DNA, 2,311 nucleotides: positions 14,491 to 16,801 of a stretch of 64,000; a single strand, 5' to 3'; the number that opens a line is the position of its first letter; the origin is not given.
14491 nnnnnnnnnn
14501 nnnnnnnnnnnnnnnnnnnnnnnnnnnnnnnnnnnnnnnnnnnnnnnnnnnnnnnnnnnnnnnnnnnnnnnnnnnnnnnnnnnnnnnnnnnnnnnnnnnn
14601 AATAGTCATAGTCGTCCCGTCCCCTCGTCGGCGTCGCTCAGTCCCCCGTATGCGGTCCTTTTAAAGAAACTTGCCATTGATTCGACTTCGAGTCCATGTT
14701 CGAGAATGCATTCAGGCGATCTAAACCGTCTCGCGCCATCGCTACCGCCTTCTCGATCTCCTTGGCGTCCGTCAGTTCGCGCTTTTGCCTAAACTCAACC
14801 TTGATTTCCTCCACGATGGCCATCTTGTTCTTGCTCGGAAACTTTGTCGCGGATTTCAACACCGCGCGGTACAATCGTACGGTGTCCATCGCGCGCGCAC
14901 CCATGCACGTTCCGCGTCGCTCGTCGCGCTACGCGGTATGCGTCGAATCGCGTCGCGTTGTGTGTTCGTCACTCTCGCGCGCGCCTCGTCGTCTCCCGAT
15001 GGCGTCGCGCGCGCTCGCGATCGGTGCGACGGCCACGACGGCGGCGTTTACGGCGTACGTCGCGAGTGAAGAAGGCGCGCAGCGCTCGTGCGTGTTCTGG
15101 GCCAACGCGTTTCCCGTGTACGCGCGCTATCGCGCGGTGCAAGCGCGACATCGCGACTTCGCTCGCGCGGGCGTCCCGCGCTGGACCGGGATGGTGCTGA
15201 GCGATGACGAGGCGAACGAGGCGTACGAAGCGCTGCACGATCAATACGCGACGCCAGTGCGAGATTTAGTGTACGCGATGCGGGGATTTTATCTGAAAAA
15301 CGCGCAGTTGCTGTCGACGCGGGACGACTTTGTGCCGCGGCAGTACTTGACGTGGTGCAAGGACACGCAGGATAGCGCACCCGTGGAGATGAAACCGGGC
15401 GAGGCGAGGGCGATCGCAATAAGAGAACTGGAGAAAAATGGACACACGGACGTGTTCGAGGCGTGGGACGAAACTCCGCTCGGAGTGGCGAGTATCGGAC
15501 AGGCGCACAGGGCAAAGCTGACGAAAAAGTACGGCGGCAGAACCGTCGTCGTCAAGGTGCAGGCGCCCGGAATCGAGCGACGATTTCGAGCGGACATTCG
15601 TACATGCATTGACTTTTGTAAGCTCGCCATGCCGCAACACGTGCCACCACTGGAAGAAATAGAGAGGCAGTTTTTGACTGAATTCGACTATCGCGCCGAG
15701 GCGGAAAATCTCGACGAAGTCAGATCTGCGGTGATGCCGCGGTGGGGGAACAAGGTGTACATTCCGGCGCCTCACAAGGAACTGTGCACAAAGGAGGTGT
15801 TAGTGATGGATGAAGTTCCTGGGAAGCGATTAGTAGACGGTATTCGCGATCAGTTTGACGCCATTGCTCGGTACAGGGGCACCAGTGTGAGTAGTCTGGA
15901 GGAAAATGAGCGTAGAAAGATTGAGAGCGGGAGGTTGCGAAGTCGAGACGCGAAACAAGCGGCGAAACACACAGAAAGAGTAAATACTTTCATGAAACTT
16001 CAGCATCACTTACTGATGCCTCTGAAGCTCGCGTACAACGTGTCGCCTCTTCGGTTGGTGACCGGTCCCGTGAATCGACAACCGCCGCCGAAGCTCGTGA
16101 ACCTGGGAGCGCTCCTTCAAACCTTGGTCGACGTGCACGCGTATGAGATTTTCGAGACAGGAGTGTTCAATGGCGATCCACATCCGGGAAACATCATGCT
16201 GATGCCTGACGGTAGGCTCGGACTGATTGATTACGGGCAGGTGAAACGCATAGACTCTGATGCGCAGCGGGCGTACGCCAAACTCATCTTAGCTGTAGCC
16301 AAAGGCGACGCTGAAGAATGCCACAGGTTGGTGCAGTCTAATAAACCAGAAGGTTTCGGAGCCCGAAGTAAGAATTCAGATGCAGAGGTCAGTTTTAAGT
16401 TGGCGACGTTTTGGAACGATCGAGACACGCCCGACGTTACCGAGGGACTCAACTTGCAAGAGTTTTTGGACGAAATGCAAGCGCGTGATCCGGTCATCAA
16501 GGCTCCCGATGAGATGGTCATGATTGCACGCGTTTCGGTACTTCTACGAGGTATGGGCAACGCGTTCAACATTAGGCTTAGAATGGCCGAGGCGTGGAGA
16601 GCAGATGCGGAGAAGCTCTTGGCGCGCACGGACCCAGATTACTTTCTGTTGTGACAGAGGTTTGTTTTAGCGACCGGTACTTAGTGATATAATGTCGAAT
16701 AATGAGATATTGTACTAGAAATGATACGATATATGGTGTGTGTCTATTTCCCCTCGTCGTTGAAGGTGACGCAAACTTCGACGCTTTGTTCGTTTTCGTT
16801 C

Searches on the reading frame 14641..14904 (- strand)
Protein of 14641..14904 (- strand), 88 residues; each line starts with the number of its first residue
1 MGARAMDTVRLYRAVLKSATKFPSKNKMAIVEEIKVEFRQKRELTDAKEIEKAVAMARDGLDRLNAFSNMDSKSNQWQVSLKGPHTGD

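Call 51: search_protein_families(library=pfam, proteins=[window:14641-14904:-], max_evalue=0.01)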
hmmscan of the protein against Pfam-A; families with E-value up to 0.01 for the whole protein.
window:14641-14904:- (88 aa): 4 families
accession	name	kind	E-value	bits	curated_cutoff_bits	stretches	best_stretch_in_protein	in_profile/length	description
PF05347.21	Complex1_LYR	-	9.3e-14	51.6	24.8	1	9-62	4-58/59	Complex 1 protein (LYR family)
PF13232.12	Complex1_LYR_1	-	1.3e-05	26.2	21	1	8-46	3-44/99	Complex1_LYR-like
PF20263.4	LYRM2-like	-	0.00013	22.9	26.8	1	11-74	1-65/85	LYR motif-containing protein 2-like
PF13233.12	Complex1_LYR_2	-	0.00016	22.7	22.3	1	9-70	2-64/80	Complex1_LYR-like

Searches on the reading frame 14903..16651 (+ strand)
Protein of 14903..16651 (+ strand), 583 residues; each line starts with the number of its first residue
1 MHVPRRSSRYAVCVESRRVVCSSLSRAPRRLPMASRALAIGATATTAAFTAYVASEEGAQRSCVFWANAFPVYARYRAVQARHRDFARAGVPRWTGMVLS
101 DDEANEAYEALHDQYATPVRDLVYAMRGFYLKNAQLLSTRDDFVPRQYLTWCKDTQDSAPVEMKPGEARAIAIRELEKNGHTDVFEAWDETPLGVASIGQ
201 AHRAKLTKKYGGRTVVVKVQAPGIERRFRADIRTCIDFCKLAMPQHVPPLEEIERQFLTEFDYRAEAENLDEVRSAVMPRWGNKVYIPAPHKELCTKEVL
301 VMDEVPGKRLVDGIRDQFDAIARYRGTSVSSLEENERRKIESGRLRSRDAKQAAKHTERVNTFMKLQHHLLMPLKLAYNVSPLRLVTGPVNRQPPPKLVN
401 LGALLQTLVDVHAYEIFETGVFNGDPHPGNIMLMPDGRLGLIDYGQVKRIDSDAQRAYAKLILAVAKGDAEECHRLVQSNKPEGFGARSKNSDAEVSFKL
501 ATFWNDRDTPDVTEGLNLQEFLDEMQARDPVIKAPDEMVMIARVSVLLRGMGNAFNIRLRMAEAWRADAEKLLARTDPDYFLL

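Call 42: find_homologous_proteins(query=window:14903-16651:+, max_evalue=1e-30)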
Query window:14903-16651:+ (583 aa): 837 proteins with E <= 1e-30 among 8000 candidates; the best 120 are listed.
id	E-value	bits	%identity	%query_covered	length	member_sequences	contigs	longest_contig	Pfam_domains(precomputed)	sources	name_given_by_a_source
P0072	0.0e+0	1253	100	95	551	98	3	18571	PF03109.23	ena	-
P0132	0.0e+0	1067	85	91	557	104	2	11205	PF03109.23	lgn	-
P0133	0.0e+0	1064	82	95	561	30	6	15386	PF03109.23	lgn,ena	-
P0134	0.0e+0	1061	82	96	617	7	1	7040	PF03109.23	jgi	-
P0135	0.0e+0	1032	83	91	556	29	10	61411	PF03109.23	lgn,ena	-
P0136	0.0e+0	1032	82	95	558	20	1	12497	PF03109.23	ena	-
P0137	0.0e+0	1012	81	91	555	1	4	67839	PF03109.23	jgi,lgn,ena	-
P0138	1.9e-296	1002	81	91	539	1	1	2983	PF03109.23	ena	-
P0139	3.5e-224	763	65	90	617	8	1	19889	PF03109.23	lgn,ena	-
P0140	1.4e-220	751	64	90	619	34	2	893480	PF03109.23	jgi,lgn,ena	-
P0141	5.2e-220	750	62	93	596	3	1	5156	PF03109.23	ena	-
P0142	4.2e-219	747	62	91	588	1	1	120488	PF03109.23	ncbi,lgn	-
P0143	2.3e-218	744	62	91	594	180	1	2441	PF03109.23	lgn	-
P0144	1.2e-216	738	61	93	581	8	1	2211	PF03109.23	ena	-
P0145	2.0e-214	731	62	91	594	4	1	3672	PF03109.23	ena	-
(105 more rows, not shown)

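Call 46: find_encoding_contigs(protein=P0135, flank=2500, max_places=1)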
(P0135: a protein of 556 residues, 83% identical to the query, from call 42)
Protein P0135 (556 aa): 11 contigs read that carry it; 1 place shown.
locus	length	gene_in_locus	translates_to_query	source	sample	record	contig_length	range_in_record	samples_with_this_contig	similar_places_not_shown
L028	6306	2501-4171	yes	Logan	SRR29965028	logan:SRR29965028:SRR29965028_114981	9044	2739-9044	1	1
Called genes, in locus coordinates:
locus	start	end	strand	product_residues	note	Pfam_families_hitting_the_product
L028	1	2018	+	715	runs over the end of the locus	PF06041:DUF924, PF01171:ATP_bind_3, PF03054:tRNA_Me_trans (weak), PF06508:QueC (weak)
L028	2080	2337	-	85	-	PF05347:Complex1_LYR, PF13233:Complex1_LYR_2 (weak)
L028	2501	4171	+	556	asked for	PF03109:ABC1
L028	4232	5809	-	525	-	-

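Call 47: find_encoding_contigs(protein=P0137, flank=2500, max_places=1)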
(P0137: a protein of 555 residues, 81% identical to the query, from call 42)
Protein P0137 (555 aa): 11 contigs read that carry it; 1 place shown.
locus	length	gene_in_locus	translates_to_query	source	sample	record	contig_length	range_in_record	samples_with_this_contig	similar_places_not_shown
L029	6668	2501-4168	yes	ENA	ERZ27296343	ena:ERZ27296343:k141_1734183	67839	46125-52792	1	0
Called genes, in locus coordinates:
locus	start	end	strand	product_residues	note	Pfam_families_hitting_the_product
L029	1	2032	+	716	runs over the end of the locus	PF06041:DUF924, PF01171:ATP_bind_3, PF03054:tRNA_Me_trans (weak), PF06508:QueC (weak)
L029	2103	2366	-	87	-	PF05347:Complex1_LYR, PF13232:Complex1_LYR_1 (weak), PF13233:Complex1_LYR_2 (weak), PF20263:LYRM2-like (weak)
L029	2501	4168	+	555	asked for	PF03109:ABC1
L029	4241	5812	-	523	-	-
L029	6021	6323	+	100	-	-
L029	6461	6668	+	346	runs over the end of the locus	-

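Call 48: find_encoding_contigs(protein=P0140, flank=2500, max_places=1)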
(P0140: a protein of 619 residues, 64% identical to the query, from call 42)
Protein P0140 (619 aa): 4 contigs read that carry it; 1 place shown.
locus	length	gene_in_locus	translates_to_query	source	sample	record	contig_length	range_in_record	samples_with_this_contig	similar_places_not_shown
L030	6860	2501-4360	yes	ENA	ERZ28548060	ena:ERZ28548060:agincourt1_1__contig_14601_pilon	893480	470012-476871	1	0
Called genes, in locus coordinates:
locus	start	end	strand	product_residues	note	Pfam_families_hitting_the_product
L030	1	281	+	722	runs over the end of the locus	-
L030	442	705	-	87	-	PF05347:Complex1_LYR, PF13232:Complex1_LYR_1 (weak)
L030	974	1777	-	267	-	PF12481:DUF3700 (weak)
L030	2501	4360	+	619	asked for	PF03109:ABC1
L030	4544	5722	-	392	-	PF02308:MgtC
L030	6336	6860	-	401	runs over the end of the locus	-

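Call 51: search_protein_families(library=pfam, proteins=[window:14999-16651:+], max_evalue=0.01)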
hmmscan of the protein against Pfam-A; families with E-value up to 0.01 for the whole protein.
window:14999-16651:+ (551 aa): 1 family
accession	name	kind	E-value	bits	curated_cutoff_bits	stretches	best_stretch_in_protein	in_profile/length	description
PF03109.22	ABC1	-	2.1e-44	151.9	22.9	2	125-280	4-157/244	ABC1 atypical kinase-like domain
